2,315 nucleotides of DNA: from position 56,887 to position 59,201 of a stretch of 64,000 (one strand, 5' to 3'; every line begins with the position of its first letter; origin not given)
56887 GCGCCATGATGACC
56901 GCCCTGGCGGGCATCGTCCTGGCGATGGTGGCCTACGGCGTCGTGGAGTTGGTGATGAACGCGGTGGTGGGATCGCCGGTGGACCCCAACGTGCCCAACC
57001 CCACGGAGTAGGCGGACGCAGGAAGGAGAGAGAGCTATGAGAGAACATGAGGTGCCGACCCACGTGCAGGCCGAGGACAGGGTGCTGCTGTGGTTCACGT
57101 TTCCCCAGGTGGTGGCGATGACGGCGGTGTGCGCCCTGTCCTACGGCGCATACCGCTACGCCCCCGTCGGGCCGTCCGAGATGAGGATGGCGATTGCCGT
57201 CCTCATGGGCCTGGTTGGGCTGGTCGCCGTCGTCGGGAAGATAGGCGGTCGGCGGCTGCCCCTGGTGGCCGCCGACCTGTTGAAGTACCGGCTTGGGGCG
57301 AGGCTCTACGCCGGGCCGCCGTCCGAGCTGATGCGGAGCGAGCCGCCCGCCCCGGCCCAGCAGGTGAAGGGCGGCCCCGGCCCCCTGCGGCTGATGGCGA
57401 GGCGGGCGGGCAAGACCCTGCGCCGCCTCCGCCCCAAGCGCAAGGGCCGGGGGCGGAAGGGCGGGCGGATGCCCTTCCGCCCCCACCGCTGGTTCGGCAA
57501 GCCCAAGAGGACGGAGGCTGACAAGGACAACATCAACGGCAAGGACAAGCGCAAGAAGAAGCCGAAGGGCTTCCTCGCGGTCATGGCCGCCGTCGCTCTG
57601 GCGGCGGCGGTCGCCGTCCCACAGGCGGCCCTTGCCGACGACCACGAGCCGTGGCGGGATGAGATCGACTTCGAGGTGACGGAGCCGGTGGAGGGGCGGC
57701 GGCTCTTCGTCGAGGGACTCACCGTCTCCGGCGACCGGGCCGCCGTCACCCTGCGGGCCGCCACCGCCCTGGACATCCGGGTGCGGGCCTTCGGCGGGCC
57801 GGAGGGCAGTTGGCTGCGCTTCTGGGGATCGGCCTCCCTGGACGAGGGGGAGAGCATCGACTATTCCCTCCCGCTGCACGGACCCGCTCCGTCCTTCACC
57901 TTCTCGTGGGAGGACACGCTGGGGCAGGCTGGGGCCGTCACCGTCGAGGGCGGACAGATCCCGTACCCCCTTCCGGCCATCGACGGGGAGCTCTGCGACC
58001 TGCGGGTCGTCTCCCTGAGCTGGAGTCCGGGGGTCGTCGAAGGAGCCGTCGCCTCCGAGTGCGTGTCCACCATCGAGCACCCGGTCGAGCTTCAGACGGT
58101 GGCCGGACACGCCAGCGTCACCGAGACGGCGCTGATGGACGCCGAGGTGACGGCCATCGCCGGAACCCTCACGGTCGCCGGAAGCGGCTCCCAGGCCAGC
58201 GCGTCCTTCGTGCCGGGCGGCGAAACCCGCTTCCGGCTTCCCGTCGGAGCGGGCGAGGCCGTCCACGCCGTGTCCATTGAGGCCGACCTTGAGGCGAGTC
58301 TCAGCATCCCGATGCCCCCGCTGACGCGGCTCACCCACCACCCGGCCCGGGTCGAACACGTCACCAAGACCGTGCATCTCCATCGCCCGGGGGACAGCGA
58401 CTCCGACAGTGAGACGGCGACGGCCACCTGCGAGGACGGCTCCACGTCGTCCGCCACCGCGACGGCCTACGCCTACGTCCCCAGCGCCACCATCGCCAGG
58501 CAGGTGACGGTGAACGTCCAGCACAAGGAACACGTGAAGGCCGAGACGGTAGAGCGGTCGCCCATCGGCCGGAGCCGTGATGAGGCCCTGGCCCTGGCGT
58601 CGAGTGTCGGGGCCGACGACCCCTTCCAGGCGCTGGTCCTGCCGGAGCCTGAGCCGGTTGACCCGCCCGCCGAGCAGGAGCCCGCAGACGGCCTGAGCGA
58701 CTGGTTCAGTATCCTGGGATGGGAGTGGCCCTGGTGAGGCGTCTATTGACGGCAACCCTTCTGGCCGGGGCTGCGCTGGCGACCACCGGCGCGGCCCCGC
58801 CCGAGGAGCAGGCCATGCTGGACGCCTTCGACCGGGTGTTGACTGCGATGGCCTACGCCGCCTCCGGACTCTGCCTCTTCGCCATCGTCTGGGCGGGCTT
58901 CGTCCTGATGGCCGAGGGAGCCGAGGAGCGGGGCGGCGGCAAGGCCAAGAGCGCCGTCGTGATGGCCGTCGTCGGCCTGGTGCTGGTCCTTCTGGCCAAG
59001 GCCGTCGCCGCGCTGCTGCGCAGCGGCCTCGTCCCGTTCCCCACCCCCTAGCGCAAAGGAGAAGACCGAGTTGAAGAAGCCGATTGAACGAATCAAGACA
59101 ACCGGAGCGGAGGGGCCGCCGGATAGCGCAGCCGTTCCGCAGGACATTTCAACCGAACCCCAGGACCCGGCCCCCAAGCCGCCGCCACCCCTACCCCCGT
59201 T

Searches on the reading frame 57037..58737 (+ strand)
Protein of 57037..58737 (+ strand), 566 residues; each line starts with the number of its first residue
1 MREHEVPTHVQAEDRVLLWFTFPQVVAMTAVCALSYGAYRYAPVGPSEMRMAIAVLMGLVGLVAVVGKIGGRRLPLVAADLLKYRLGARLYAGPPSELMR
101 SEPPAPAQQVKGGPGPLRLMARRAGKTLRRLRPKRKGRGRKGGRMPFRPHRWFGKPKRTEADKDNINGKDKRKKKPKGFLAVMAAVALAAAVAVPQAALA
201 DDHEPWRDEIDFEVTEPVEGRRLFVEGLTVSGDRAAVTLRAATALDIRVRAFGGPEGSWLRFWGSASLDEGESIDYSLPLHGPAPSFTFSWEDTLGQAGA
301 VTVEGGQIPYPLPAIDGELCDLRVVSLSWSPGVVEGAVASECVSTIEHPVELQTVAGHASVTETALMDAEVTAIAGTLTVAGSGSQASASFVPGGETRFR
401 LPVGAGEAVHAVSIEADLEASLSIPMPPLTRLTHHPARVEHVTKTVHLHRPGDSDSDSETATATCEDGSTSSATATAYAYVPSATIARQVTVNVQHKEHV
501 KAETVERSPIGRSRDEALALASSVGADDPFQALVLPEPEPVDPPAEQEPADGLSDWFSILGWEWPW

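Call 22: search_protein_families(library=pfam, proteins=[window:57037-58737:+], max_evalue=0.01)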
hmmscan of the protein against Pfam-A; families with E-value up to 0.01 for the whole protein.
window:57037-58737:+ (566 aa): 0 families

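Call 34: find_encoding_contigs(protein=window:57037-58737:+, flank=10000, max_places=4)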
Protein window:57037-58737:+ (566 aa): no gene with exactly this product is on record in the collection.

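Call 48: search_protein_families(library=ncbifam, proteins=[window:57037-58737:+], max_evalue=0.1)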
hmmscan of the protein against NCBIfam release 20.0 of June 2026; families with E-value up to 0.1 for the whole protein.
window:57037-58737:+ (566 aa): 0 families

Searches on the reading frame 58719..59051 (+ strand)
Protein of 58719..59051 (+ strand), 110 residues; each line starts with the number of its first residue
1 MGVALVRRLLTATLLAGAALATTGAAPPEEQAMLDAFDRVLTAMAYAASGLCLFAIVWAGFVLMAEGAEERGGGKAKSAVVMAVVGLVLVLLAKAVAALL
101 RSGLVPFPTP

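Call 22: search_protein_families(library=pfam, proteins=[window:58719-59051:+], max_evalue=0.01)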
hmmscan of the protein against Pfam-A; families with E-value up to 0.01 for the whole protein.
window:58719-59051:+ (110 aa): 2 families
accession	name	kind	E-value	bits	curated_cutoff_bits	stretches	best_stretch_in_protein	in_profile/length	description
PF18895.5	T4SS_pilin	-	1e-06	29.2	26.6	1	39-98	11-69/71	Type IV secretion system pilin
PF04956.18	TrbC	-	4.4e-05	24.1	27.9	1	9-99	18-97/98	TrbC/VIRB2 pilin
